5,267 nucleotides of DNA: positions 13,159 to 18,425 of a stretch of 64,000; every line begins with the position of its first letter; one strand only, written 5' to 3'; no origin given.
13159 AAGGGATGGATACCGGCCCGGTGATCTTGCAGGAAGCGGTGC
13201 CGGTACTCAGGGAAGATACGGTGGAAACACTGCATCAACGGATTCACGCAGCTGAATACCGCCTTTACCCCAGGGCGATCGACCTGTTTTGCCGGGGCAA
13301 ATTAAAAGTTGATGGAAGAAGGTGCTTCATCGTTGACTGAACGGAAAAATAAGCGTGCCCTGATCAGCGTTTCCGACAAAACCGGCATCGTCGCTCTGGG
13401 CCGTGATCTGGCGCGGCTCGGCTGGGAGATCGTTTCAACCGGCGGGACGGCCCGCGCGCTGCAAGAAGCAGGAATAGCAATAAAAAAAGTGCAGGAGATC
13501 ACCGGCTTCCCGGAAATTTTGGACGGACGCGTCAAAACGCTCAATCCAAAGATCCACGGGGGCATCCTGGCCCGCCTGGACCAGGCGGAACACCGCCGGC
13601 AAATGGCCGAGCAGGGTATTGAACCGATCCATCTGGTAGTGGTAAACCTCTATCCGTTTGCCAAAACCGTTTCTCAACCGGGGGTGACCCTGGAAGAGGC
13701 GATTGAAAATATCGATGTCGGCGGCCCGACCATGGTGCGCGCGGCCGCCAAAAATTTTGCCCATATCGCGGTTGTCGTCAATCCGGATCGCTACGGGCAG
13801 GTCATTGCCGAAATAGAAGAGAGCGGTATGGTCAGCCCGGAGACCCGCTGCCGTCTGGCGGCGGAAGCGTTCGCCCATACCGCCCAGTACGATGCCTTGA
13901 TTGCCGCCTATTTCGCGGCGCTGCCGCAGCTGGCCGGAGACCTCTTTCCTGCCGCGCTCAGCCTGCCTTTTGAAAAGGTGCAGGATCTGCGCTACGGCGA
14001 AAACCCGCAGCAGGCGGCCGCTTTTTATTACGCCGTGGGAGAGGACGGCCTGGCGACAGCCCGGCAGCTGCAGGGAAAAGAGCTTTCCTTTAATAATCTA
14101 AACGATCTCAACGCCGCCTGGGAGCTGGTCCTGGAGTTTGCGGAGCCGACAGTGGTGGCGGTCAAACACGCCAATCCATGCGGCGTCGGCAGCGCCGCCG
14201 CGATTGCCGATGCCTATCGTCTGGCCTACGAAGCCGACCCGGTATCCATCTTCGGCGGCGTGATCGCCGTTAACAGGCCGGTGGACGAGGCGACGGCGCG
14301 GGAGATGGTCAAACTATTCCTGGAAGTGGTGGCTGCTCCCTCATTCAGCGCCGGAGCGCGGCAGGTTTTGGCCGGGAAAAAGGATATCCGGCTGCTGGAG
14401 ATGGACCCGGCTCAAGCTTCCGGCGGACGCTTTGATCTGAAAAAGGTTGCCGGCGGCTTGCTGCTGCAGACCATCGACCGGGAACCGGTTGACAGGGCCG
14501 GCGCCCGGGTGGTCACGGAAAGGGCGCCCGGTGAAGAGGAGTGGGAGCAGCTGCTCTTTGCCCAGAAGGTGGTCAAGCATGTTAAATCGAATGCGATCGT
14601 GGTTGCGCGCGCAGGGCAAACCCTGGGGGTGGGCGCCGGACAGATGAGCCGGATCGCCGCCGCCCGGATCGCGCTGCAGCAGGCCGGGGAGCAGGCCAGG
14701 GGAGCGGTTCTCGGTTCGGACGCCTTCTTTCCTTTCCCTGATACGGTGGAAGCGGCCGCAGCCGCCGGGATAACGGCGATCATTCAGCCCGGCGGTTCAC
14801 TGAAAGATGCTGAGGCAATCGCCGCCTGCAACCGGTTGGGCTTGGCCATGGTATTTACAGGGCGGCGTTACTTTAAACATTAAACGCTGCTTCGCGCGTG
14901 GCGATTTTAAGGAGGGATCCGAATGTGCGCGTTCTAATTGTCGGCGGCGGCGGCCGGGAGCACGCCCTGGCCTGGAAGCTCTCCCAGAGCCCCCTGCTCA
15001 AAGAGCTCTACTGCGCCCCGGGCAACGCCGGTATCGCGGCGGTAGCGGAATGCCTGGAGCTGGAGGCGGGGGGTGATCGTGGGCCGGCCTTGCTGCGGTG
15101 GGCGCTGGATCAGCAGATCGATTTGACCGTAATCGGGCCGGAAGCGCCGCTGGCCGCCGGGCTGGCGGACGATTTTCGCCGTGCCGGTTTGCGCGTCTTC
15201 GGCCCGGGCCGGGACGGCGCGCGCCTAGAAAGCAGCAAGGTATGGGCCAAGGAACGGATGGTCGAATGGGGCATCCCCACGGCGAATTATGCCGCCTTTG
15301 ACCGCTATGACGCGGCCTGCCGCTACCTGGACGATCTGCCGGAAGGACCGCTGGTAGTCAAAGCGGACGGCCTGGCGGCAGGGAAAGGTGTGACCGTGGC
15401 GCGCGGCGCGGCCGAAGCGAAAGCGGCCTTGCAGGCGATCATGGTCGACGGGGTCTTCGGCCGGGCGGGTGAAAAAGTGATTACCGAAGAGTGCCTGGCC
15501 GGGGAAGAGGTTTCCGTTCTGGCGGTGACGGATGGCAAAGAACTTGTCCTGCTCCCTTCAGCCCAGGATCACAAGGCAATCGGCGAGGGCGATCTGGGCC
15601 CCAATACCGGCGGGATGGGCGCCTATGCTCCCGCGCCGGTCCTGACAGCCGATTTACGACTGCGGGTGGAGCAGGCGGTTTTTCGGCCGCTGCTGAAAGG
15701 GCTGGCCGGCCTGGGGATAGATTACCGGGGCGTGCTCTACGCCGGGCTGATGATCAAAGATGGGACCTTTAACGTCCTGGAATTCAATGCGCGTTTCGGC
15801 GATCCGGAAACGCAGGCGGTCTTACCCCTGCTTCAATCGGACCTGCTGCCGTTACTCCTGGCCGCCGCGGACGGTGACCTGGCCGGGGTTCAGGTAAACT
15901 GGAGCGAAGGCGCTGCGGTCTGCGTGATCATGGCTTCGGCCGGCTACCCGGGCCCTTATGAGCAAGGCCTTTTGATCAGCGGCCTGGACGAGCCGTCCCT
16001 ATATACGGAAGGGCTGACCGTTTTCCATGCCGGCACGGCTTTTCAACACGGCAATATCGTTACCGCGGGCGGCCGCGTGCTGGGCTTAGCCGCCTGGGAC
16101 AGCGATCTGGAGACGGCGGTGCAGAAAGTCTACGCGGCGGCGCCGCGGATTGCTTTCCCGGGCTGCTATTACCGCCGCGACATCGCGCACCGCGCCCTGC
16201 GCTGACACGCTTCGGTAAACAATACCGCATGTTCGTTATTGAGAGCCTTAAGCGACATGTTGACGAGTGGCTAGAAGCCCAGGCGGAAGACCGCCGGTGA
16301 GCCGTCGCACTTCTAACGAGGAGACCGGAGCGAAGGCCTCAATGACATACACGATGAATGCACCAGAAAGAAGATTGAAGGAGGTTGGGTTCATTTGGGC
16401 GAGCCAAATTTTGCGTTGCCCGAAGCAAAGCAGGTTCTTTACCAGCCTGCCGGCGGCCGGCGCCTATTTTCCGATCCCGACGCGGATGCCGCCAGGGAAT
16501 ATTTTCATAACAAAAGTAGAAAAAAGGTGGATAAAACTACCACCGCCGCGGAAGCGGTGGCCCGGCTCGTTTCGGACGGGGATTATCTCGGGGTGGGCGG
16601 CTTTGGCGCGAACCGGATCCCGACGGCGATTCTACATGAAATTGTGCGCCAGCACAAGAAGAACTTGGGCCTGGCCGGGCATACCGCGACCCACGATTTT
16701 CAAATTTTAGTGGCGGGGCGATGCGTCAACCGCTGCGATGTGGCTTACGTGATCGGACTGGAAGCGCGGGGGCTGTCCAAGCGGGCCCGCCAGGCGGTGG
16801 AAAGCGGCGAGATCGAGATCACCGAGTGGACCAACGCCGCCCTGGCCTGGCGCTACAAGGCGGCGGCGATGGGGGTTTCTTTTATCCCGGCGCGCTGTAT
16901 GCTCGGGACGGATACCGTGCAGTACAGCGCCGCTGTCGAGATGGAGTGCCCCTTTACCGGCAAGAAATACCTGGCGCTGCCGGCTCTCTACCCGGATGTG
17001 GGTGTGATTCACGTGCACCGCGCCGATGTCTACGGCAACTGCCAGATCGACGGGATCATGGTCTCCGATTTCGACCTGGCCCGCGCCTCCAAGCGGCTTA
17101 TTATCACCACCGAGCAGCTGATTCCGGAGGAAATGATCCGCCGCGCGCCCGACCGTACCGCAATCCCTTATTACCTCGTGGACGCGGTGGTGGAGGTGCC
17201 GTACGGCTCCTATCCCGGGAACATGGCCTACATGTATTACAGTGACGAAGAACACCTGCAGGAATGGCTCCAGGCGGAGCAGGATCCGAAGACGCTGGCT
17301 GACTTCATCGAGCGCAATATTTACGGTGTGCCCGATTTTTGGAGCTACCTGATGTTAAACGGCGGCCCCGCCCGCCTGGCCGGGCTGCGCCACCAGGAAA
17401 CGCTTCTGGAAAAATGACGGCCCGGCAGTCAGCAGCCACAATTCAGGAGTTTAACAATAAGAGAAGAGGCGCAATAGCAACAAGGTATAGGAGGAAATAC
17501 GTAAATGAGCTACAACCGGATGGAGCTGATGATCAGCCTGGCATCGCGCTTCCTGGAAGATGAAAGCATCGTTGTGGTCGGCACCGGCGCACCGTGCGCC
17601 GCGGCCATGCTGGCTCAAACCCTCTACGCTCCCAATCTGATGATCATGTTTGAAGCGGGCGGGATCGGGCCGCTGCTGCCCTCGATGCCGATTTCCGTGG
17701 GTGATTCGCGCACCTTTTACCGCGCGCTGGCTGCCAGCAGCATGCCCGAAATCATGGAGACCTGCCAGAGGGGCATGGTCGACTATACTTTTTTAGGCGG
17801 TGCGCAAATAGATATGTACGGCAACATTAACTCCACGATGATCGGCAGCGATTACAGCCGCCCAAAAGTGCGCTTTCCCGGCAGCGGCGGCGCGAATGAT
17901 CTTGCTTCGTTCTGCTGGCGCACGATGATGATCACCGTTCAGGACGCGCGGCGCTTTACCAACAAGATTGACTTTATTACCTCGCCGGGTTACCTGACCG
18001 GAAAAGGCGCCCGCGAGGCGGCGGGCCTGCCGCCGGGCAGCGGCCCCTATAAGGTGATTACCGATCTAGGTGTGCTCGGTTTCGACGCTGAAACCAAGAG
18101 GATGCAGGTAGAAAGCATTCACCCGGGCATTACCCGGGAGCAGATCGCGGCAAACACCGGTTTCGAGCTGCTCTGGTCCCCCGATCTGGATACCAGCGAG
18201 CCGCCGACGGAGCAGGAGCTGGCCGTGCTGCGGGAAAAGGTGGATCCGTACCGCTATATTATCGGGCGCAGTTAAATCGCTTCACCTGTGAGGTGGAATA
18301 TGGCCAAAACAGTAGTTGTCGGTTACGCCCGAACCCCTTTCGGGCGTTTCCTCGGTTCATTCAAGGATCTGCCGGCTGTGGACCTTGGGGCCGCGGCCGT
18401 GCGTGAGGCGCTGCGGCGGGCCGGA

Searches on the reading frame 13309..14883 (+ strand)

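Call 5: search_protein_families(library=ncbifam, proteins=[window:13309-14883:+], max_evalue=1e-10)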
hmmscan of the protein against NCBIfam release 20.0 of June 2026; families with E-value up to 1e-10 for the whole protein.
window:13309-14883:+ (524 aa): 3 families
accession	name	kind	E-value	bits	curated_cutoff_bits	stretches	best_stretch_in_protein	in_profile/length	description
NF002049.0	PRK00881.1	equivalog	2.4e-222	739.3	402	1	12-524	3-510/510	bifunctional phosphoribosylaminoimidazolecarboxamide formyltransferase/IMP cyclohydrolase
TIGR00355.1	purH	equivalog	1e-202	674.6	528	1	15-524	1-511/511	bifunctional phosphoribosylaminoimidazolecarboxamide formyltransferase/IMP cyclohydrolase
NF005492.0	PRK07106.1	equivalog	3e-42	144.9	415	2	226-459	5-260/390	phosphoribosylaminoimidazolecarboxamide formyltransferase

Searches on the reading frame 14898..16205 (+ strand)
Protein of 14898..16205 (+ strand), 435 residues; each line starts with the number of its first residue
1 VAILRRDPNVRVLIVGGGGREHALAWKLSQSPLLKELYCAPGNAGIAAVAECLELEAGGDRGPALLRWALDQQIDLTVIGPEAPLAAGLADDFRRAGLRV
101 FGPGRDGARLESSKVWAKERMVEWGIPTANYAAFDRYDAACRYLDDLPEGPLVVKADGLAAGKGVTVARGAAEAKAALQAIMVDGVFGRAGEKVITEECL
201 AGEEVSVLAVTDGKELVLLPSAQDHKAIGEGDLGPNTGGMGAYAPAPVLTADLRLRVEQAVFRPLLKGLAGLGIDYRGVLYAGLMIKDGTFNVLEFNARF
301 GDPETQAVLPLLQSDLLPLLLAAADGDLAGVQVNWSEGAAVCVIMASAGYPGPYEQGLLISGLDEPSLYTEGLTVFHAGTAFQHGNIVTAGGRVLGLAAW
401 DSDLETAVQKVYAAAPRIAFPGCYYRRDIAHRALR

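Call 5: search_protein_families(library=ncbifam, proteins=[window:14898-16205:+], max_evalue=1e-10)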
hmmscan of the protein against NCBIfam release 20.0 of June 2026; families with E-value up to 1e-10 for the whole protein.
window:14898-16205:+ (435 aa): 1 family
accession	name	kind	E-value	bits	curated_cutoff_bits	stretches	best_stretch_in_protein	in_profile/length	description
TIGR00877.1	purD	equivalog_domain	4.1e-150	500.3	288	1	11-434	2-424/425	phosphoribosylamine--glycine ligase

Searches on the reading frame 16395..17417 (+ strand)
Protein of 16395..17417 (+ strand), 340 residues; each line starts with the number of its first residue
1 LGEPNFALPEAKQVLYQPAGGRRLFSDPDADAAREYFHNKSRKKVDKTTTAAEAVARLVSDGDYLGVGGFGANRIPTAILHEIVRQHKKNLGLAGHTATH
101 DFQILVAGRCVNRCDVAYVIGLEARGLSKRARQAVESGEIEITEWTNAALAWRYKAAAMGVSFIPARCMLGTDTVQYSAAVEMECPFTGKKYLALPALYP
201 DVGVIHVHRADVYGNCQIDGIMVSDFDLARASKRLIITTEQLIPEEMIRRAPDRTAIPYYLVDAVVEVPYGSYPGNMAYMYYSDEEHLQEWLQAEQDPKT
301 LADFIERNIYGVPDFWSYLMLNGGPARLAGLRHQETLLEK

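Call 5: search_protein_families(library=ncbifam, proteins=[window:16395-17417:+], max_evalue=1e-10)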
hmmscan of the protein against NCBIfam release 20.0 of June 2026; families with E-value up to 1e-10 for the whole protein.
window:16395-17417:+ (340 aa): 1 family
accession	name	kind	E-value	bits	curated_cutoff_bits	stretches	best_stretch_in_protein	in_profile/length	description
TIGR02429.1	pcaI_scoA_fam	subfamily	1.6e-14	53.8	128.5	1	45-268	2-219/222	3-oxoacid CoA-transferase subunit A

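Call 9: search_protein_families(library=pfam, proteins=[window:16395-17417:+], max_evalue=0.01)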
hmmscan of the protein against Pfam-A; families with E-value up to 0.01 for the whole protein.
window:16395-17417:+ (340 aa): 1 family
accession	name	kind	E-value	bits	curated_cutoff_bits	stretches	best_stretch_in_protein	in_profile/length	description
PF01144.29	CoA_trans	-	2.6e-33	115.7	23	1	49-267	2-216/217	Coenzyme A transferase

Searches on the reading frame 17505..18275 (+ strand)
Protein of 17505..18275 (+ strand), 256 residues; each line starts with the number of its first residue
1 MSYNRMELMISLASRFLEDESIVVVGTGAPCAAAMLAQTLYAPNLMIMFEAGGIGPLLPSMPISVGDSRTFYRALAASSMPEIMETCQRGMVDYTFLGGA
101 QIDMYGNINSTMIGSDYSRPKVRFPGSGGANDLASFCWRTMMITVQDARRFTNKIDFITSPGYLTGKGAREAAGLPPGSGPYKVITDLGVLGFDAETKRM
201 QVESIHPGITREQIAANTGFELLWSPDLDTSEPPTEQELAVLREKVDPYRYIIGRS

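Call 5: search_protein_families(library=ncbifam, proteins=[window:17505-18275:+], max_evalue=1e-10)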
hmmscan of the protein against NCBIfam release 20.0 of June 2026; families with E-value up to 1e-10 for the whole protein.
window:17505-18275:+ (256 aa): 0 families

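Call 9: search_protein_families(library=pfam, proteins=[window:17505-18275:+], max_evalue=0.01)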
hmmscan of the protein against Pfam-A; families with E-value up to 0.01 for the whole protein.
window:17505-18275:+ (256 aa): 1 family
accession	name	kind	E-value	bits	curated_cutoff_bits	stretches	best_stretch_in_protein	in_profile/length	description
PF01144.29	CoA_trans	-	1.4e-30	106.8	23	1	9-216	4-216/217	Coenzyme A transferase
